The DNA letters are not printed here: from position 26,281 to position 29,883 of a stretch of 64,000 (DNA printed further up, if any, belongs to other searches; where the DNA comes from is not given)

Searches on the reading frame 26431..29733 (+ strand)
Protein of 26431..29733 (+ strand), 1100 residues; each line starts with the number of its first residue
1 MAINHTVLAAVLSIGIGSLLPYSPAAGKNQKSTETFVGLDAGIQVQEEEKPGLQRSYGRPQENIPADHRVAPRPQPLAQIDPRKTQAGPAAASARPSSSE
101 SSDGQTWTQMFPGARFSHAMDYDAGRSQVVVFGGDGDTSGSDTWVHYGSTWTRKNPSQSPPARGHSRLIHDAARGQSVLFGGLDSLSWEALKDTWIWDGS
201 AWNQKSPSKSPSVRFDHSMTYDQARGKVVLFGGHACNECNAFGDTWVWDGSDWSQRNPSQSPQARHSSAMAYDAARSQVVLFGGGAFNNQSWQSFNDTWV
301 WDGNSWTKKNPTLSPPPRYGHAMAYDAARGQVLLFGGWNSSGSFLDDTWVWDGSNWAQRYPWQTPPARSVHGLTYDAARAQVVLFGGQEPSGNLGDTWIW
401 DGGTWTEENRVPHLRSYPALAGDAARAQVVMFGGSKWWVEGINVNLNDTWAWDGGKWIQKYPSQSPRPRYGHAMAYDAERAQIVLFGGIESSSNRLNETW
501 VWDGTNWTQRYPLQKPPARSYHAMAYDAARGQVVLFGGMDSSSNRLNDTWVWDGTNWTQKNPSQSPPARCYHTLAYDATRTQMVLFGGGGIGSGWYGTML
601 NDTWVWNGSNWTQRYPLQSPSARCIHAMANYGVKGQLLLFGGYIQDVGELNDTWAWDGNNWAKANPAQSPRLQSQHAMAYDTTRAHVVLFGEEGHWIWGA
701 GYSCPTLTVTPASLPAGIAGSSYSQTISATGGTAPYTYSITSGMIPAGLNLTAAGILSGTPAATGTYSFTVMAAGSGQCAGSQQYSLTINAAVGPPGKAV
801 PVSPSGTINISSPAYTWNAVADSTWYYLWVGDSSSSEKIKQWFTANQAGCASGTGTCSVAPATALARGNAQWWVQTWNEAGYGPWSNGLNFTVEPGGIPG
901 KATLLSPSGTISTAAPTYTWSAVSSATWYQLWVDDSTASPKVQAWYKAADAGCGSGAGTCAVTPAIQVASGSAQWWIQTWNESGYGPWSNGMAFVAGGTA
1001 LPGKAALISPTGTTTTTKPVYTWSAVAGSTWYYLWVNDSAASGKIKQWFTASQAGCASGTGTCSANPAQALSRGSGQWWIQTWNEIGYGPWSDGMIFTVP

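Call 38: search_protein_families(library=pfam, proteins=[window:26431-29733:+], max_evalue=0.00001)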
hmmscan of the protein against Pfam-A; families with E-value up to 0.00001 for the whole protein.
window:26431-29733:+ (1100 aa): 7 families
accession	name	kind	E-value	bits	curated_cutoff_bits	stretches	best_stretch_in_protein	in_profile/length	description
PF24681.1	Kelch_KLHDC2_KLHL20_DRC7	-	2.1e-63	214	50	6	276-453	8-185/221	KLHDC2/KLHL20/DRC7 Kelch-repeats domain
PF13415.12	Kelch_3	-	1.2e-43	146.9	22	2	531-577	2-48/48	Galactose oxidase, central domain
PF13418.12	Kelch_4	-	2.2e-37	127.2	21.6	0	518-553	1-35/49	Galactose oxidase, central domain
PF24981.1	Beta-prop_ATRN-LZTR1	-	2.4e-35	122.6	50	3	112-291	37-226/289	Attractin/LZTR1 beta-propeller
PF05345.18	He_PIG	-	8.3e-14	52.2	24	1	706-790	2-96/96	Putative Ig domain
PF13964.12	Kelch_6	-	7.6e-11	42.1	25.3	0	519-554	2-35/50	Kelch motif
PF07646.21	Kelch_2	-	1.4e-07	31.5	21.3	0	624-658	3-36/48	Kelch motif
